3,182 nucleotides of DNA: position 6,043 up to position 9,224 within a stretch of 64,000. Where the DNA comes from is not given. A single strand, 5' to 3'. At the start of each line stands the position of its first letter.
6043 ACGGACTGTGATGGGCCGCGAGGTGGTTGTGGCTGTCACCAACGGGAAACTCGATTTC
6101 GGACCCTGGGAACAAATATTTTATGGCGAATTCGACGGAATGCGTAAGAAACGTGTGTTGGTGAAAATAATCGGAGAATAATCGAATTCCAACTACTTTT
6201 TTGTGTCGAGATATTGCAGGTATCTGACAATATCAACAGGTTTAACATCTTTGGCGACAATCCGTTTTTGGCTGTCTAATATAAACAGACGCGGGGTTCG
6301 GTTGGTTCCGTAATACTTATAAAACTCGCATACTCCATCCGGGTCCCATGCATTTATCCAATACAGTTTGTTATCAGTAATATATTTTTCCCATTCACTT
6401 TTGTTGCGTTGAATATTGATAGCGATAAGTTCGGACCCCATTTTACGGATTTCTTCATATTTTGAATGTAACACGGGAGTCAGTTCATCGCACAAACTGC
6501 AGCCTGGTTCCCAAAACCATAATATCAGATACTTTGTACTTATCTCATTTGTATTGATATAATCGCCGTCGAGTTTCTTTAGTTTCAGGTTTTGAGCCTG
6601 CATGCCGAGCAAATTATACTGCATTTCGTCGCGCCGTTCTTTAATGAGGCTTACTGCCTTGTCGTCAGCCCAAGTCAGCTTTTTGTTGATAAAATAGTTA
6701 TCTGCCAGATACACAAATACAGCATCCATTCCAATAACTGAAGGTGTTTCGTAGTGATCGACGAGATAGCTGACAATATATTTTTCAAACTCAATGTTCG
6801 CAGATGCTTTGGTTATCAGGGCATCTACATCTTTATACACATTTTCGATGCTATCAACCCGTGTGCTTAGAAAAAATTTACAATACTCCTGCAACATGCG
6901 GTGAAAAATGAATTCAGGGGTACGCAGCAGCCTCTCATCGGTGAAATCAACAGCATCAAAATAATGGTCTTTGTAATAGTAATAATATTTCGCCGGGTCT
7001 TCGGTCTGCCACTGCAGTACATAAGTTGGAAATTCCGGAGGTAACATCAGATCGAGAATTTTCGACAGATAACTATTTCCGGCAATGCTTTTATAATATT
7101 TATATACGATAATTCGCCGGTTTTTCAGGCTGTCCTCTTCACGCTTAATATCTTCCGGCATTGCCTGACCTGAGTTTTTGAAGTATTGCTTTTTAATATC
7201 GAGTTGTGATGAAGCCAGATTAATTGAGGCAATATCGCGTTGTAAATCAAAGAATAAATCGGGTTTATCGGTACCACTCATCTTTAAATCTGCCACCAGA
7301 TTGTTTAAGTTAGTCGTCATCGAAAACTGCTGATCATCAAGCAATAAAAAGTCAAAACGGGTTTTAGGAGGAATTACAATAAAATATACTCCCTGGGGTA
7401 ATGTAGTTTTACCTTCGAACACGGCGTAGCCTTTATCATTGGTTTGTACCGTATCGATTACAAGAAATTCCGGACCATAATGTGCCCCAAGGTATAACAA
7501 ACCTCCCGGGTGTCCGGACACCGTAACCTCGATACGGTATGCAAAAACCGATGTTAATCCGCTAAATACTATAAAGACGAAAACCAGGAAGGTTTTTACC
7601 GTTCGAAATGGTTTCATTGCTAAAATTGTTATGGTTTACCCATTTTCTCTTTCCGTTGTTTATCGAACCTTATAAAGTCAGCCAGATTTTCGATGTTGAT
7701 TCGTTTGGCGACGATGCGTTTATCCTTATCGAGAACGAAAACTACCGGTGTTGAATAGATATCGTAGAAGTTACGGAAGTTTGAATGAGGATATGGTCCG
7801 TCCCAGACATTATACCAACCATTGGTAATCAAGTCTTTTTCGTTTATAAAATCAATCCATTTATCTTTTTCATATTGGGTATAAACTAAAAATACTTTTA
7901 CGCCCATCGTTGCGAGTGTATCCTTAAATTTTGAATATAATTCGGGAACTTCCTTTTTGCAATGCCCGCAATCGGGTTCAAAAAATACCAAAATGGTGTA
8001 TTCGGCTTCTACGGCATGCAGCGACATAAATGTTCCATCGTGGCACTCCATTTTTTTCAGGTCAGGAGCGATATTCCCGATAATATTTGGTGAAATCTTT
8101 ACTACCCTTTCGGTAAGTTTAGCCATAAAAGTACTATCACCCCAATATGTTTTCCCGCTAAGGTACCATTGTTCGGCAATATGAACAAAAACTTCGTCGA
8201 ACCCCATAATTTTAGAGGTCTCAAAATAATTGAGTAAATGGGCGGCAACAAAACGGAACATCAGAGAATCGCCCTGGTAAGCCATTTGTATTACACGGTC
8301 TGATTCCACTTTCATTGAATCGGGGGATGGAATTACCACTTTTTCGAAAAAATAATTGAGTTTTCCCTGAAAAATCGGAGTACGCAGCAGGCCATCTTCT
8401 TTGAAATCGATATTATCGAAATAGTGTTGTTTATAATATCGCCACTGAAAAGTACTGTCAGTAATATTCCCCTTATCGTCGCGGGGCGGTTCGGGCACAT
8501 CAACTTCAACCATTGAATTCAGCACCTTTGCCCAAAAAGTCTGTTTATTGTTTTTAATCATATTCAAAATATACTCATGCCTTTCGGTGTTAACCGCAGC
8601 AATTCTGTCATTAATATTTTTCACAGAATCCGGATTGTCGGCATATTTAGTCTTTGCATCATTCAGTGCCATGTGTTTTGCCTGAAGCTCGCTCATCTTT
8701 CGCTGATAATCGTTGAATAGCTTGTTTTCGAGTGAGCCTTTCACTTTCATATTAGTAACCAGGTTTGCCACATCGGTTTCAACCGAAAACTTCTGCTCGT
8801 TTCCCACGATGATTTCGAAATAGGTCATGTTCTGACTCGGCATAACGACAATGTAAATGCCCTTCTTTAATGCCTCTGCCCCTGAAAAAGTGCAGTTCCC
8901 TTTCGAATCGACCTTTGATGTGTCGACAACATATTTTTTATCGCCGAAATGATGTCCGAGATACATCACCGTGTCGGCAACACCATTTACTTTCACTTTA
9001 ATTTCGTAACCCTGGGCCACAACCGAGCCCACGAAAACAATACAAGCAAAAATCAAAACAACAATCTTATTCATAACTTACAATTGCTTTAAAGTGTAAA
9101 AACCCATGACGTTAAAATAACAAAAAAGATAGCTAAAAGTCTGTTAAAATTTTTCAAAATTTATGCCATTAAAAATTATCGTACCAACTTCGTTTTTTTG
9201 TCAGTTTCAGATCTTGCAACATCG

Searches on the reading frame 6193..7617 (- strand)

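Call 21: search_protein_families(library=pfam, proteins=[window:6193-7617:-], max_evalue=0.00001)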
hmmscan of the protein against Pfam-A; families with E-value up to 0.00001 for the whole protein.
window:6193-7617:- (474 aa): 5 families
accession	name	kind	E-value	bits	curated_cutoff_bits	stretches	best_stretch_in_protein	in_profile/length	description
PF13905.12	Thioredoxin_8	-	2.6e-15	57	27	1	362-453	2-94/94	Thioredoxin-like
PF00578.27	AhpC-TSA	-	1e-10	42.1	26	1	338-455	2-123/124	AhpC/TSA family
PF08534.16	Redoxin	-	1.1e-08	35.4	26.6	1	338-461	3-136/148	Redoxin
PF14289.11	DUF4369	-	5.1e-06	27.4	25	0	27-120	1-89/91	Domain of unknown function (DUF4369)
PF17127.10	DUF5106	-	6.9e-06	27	28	1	206-318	28-137/151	Domain of unknown function (DUF5106)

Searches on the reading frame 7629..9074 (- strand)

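Call 21: search_protein_families(library=pfam, proteins=[window:7629-9074:-], max_evalue=0.00001)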
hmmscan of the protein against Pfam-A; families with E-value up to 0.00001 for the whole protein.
window:7629-9074:- (481 aa): 5 families
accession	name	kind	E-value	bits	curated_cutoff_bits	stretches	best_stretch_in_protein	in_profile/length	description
PF13905.12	Thioredoxin_8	-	1.1e-09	38.9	27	1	358-454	2-94/94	Thioredoxin-like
PF00578.27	AhpC-TSA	-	6.8e-09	36.2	26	1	332-456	1-123/124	AhpC/TSA family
PF14289.11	DUF4369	-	1.8e-08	35.2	25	1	23-120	1-91/91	Domain of unknown function (DUF4369)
PF08534.16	Redoxin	-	1.6e-07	31.7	26.6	1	333-459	3-133/148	Redoxin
PF17127.10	DUF5106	-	2.1e-07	31.9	28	1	191-303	18-127/151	Domain of unknown function (DUF5106)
